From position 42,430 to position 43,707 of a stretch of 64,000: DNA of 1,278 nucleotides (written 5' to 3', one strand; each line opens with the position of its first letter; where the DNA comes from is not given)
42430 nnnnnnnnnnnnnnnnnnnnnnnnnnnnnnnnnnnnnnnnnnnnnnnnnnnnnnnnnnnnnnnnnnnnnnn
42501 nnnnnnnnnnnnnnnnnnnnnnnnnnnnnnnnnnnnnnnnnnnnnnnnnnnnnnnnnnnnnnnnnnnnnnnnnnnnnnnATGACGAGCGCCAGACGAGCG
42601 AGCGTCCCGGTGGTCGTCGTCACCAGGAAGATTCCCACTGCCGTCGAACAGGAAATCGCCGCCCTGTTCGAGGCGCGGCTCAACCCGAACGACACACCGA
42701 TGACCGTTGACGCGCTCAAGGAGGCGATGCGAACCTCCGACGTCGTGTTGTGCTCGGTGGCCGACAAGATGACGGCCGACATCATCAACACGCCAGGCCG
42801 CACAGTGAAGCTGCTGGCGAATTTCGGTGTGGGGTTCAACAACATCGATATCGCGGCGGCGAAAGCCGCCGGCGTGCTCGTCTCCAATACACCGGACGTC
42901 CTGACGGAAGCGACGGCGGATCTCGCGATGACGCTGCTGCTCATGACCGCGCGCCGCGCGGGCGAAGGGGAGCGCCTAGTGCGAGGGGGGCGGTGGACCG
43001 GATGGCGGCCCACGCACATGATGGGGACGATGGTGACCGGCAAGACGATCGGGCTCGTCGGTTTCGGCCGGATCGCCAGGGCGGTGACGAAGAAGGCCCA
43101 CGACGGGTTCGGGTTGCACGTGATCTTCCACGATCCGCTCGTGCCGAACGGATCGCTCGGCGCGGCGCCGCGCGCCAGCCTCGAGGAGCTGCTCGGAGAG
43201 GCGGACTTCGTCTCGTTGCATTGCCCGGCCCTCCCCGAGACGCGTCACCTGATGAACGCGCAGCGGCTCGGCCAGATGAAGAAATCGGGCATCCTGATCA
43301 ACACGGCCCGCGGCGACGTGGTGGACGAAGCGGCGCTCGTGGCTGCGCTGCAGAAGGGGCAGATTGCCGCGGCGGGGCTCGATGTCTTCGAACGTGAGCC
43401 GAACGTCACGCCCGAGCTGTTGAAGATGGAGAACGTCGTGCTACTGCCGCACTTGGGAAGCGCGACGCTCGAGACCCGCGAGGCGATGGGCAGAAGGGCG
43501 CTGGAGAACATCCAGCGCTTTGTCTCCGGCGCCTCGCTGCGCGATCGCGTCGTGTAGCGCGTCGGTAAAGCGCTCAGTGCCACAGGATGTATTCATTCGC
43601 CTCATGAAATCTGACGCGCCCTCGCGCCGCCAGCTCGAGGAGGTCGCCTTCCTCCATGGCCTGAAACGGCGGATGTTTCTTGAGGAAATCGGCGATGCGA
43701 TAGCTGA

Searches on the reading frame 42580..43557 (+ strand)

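Call 45: search_protein_families(library=ncbifam, proteins=[window:42580-43557:+], max_evalue=0.001)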
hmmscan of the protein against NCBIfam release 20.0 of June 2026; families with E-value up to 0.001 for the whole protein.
window:42580-43557:+ (325 aa): 21 families
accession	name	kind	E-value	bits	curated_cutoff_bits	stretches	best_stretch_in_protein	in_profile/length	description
NF009714.1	PRK13243.1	equivalog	1.7e-84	284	455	1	10-317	3-315/332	glyoxylate reductase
NF011938.0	PRK15409.1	equivalog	6.1e-71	239.1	492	1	10-317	3-311/324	glyoxylate/hydroxypyruvate reductase GhrB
TIGR01327.1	PGDH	equivalog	1.2e-67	228.9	454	1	38-322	26-308/525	phosphoglycerate dehydrogenase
NF008759.0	PRK11790.1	equivalog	1.1e-51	175.8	404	1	36-317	38-319/410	phosphoglycerate dehydrogenase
NF005069.0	PRK06487.1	equivalog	1e-47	162.8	448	1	50-321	46-317/320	2-hydroxyacid dehydrogenase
NF006263.0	PRK08410.1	equivalog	1.6e-40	139.4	389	1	64-317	53-309/311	D-2-hydroxyacid dehydrogenase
NF041369.1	Dhydh_Halo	equivalog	2.5e-38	132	400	1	84-325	64-305/305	D-2-hydroxyacid dehydrogenase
NF000492.1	vanH_gen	exception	5.6e-36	124.2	540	1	74-275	65-257/312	D-lactate dehydrogenase VanH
NF005387.0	PRK06932.1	equivalog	6.7e-34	117.3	492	1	47-316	39-311/314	2-hydroxyacid dehydrogenase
NF001309.0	PRK00257.1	equivalog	1e-33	116.9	434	2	148-315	110-278/379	4-phosphoerythronate dehydrogenase PdxB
NF005750.0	PRK07574.1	equivalog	7.7e-32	110.8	329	1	62-323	102-365/386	NAD-dependent formate dehydrogenase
NF009127.0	PRK12480.1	equivalog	1.7e-29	102.9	579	1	74-275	68-266/330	D-lactate dehydrogenase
NF000128.1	vanH-Sc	exception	2.8e-29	102.3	650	1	76-274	87-276/337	D-lactate dehydrogenase VanH-Sc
NF000004.1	vanH-D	exception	3.2e-29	102.1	550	1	75-274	72-262/323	D-lactate dehydrogenase VanH-D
NF006374.0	PRK08605.1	subfamily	4.7e-29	101.5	356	1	76-281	70-274/332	D-lactate dehydrogenase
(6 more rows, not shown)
